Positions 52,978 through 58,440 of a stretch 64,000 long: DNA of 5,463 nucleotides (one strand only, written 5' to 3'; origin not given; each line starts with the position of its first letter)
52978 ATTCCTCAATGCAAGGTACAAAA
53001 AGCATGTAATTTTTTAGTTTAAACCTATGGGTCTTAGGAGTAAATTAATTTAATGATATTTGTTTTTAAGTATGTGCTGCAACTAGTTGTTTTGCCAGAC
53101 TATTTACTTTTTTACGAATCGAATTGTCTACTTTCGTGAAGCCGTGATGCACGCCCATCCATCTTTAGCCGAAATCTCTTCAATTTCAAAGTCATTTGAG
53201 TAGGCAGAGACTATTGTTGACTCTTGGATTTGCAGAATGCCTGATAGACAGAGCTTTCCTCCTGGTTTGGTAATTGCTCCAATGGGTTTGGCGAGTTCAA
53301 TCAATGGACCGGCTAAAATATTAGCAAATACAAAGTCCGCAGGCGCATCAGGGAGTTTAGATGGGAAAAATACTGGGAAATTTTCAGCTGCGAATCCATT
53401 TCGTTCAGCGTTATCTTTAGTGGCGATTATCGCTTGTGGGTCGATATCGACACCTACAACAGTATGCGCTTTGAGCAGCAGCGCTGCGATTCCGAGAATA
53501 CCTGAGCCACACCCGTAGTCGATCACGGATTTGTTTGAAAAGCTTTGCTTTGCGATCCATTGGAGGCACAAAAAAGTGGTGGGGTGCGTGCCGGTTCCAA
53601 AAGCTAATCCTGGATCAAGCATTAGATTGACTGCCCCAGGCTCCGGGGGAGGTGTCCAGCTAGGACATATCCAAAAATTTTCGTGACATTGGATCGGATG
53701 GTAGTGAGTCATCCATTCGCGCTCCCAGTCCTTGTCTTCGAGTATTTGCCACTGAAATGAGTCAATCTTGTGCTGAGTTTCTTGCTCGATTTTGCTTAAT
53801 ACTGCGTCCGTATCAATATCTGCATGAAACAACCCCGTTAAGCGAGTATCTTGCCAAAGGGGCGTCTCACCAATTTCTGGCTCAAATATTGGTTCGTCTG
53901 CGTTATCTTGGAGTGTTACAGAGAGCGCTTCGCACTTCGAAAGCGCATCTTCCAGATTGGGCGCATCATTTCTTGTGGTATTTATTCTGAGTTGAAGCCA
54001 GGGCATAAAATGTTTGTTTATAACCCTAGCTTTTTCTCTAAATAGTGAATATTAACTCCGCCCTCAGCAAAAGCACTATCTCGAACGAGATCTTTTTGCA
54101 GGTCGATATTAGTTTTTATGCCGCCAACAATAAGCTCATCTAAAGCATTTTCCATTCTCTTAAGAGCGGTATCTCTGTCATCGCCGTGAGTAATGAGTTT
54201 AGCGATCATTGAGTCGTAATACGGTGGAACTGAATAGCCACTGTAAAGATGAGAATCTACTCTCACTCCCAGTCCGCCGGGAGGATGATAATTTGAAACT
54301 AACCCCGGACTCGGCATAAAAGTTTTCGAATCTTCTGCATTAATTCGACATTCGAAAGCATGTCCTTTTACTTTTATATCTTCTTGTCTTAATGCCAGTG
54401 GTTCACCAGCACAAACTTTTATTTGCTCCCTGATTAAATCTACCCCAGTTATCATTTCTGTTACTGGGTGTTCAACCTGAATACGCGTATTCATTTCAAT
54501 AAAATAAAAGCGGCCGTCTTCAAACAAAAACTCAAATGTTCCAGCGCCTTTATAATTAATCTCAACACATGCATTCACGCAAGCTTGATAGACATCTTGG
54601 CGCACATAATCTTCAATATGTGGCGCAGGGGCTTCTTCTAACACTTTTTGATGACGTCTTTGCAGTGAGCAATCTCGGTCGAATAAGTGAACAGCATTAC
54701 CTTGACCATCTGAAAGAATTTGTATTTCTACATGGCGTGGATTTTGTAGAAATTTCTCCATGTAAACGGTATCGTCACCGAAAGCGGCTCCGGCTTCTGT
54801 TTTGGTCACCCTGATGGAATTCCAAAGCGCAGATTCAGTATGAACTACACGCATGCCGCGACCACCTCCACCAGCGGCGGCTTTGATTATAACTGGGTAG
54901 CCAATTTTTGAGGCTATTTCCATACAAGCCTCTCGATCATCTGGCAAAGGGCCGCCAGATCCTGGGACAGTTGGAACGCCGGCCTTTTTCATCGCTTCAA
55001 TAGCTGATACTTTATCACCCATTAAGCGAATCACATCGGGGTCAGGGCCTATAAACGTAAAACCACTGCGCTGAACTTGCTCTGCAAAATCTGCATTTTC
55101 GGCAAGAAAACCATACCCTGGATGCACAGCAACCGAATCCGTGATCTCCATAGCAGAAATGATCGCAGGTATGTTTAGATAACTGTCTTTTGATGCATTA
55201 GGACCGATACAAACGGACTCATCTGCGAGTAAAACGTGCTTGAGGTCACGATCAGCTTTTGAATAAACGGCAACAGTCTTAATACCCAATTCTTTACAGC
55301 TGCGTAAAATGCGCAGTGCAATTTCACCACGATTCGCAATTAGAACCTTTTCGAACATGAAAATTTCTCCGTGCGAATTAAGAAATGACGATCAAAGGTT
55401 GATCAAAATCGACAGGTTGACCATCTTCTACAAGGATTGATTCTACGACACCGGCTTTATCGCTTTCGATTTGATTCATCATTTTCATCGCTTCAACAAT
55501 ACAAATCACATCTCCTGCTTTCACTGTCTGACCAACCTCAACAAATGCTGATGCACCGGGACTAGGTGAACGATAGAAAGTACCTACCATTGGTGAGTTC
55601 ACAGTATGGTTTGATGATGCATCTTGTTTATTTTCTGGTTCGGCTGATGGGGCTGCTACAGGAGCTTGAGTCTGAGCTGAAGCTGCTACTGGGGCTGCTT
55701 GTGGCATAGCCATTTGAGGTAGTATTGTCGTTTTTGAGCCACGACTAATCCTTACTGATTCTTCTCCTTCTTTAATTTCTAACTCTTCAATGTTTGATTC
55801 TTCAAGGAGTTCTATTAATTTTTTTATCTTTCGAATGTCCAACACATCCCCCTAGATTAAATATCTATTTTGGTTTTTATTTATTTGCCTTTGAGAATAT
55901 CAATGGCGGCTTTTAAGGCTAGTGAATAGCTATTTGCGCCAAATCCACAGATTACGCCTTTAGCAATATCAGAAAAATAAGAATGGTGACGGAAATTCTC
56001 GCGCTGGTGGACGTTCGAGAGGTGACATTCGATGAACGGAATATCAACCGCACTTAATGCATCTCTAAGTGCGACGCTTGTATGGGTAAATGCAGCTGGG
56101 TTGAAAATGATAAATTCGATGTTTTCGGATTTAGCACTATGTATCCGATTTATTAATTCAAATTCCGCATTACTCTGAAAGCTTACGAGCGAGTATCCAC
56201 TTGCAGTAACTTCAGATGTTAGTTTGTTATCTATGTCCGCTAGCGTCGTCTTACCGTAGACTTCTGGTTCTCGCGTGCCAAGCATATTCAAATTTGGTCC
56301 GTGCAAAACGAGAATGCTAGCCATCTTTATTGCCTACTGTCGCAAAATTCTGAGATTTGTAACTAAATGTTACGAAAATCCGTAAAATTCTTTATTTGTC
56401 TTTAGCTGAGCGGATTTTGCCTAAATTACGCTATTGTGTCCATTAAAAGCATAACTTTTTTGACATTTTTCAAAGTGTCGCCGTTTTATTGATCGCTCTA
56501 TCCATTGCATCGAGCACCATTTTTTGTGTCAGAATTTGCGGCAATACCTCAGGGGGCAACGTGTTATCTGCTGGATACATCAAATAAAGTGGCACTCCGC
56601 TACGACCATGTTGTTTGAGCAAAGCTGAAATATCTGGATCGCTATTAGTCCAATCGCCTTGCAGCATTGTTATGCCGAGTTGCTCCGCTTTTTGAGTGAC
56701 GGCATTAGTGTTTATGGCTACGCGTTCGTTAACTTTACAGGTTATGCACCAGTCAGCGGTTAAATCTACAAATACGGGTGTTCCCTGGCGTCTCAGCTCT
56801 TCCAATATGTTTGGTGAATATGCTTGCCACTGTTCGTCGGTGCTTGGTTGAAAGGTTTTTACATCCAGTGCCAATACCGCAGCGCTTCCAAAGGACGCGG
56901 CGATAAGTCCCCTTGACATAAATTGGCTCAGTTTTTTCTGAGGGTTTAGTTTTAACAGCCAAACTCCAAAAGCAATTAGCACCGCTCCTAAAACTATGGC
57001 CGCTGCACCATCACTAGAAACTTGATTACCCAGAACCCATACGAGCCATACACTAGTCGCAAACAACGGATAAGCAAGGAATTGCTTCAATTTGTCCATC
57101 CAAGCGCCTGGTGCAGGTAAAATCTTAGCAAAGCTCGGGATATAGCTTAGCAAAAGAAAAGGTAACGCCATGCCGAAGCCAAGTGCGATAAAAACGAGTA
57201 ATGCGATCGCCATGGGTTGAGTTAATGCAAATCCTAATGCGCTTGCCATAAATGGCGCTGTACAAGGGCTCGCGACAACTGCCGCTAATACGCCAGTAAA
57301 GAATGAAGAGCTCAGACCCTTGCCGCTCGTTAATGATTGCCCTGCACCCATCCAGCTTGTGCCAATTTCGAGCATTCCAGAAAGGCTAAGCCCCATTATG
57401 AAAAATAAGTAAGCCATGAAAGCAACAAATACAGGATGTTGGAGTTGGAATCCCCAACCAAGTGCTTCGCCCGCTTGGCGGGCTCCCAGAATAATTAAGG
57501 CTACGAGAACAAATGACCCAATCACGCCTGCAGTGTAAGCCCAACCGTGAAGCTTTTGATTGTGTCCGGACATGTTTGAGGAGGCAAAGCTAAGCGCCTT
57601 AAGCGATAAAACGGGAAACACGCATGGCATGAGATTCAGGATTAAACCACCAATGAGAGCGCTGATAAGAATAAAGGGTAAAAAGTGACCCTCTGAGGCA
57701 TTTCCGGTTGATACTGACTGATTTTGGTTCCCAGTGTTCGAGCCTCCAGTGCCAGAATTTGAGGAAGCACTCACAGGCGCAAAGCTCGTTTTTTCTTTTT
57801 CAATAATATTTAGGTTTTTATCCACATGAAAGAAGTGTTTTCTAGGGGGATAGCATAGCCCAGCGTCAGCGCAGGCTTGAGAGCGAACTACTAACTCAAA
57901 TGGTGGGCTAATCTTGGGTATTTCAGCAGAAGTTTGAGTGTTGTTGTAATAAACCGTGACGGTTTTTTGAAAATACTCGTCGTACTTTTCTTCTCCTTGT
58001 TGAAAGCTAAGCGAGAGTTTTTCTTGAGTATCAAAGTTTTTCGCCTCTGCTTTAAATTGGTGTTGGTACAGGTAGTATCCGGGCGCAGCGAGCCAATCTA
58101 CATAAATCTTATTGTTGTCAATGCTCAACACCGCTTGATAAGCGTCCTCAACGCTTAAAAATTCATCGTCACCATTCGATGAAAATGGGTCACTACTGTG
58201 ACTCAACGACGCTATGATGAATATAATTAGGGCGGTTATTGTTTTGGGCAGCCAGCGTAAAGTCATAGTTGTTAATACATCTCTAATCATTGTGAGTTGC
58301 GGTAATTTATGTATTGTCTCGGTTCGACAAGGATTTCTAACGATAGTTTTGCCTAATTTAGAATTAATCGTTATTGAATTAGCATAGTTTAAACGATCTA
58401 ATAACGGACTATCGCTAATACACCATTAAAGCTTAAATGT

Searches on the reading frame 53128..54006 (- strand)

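Call 41: search_protein_families(library=pfam, proteins=[window:53128-54006:-], max_evalue=0.00001)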
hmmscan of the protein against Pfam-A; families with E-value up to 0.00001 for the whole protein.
window:53128-54006:- (292 aa): 5 families
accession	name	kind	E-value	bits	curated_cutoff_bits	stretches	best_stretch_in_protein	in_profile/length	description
PF06325.19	PrmA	-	1.9e-93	313.6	22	1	2-291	1-295/296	Ribosomal protein L11 methyltransferase (PrmA)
PF13847.12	Methyltransf_31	-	3.5e-09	36.9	27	1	157-232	3-84/145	Methyltransferase domain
PF05175.20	MTS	-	1.1e-08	35.4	23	1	144-229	20-105/170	Methyltransferase small domain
PF13489.12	Methyltransf_23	-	7.3e-07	29.5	27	1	151-255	13-117/164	Methyltransferase domain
PF13649.12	Methyltransf_25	-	3.3e-06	28.1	27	1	161-250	1-97/97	Methyltransferase domain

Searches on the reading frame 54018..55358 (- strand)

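Call 41: search_protein_families(library=pfam, proteins=[window:54018-55358:-], max_evalue=0.00001)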
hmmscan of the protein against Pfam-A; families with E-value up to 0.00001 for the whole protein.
window:54018-55358:- (446 aa): 6 families
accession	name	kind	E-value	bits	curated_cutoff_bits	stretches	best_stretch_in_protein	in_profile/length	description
PF02786.22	CPSase_L_D2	-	9.7e-80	267.5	19.8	1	115-322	1-209/211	Carbamoyl-phosphate synthase L chain, ATP binding domain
PF00289.28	Biotin_carb_N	-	2.2e-44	150.9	25.5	1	1-110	1-110/110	Biotin carboxylase, N-terminal domain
PF02785.25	Biotin_carb_C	-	7e-39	132.7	32.4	1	336-441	1-107/108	Biotin carboxylase C-terminal domain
PF02222.28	ATP-grasp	-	2.2e-09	37.7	27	1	140-292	17-162/179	ATP-grasp domain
PF07478.18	Dala_Dala_lig_C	-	1.6e-08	34.7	24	1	141-291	24-174/204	D-ala D-ala ligase C-terminus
PF02655.19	ATP-grasp_3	-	1.3e-07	32.3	23.2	1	114-294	2-158/160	ATP-grasp domain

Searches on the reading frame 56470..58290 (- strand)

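Call 41: search_protein_families(library=pfam, proteins=[window:56470-58290:-], max_evalue=0.00001)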
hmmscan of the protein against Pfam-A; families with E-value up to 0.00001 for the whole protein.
window:56470-58290:- (606 aa): 3 families
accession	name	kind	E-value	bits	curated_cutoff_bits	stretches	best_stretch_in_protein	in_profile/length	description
PF11412.14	DsbD_N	-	4.6e-24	85.2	25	1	42-157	2-118/119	Thiol:disulfide interchange protein DsbD, N-terminal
PF13899.12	Thioredoxin_7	-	1.5e-17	63.9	27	1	487-574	1-83/83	Thioredoxin-like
PF02683.22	DsbD_TM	-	5.8e-17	62.1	27.1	1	207-417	4-215/219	Cytochrome C biogenesis protein transmembrane domain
